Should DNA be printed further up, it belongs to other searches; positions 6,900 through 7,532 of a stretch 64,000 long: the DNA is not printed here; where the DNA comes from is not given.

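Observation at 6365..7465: AT-rich islet: minimal DNA methyltransferase facing a stand-alone winged-helix protein, no nuclease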

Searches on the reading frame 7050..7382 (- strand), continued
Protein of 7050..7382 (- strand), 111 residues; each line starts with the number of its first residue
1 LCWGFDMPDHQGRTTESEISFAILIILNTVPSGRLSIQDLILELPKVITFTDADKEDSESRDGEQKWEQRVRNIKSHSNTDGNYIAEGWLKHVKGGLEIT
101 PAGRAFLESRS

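Call 99: fold_search(model_id=the predicted structure, library=viral)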
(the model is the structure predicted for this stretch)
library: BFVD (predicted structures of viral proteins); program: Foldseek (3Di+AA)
matches with E <= 10: 389; with E <= 0.001: 0
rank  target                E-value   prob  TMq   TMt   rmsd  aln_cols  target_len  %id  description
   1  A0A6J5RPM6            3.8e-02  0.98  0.48  0.09   3.5        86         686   12  AAA domain containing protein [uncultured Caudovirales phage]
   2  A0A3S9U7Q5            5.5e-02  0.96  0.55  0.09   4.2        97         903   20  (no name in the UniProt tables at hand)
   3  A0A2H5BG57            5.9e-02  0.95  0.48  0.38   4.8        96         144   17  (no name in the UniProt tables at hand)
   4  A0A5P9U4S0            7.1e-02  0.85  0.48  0.37   5.9       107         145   18  (no name in the UniProt tables at hand)
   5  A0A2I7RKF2            9.1e-02  0.89  0.45  0.35   6.2       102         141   13  (no name in the UniProt tables at hand)
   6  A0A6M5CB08            9.1e-02  0.89  0.47  0.17   6.1        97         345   13  Helicase [Vibrio phage Vc1]
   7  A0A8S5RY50            1.0e-01  0.94  0.44  0.40   4.0        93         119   14  AAA-associated domain protein [Siphoviridae sp. ctEJG5]
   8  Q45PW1                1.1e-01  0.97  0.52  0.35   3.2        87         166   13  JK_55P [Escherichia phage Jk06]
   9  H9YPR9                1.2e-01  0.99  0.51  0.68   2.6        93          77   14  (no name in the UniProt tables at hand)
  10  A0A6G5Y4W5            1.2e-01  0.84  0.39  0.47   4.0        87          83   16  (no name in the UniProt tables at hand)
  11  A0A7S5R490            1.3e-01  0.60  0.40  0.19   8.8       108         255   18  (no name in the UniProt tables at hand)
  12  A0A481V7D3            1.4e-01  0.99  0.56  0.06   3.0        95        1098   19  Plasmid replication protein [Halobacterium phage ChaoS9]
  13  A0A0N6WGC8            1.5e-01  0.95  0.50  0.18   3.3        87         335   15  Helicase [Salmonella phage 36]
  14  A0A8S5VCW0            1.6e-01  0.85  0.47  0.28   5.1       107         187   18  FOKI RESTRICTION ENDONUCLEASE/DNA COMPLEX (ENDONUCLEASE-DNA), TYPE IIS, RESTRICTION.8A [Siphoviridae sp. ctDXu9]
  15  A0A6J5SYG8            1.7e-01  0.87  0.42  0.36   4.9        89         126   13  Uncharacterized protein [uncultured Caudovirales phage]
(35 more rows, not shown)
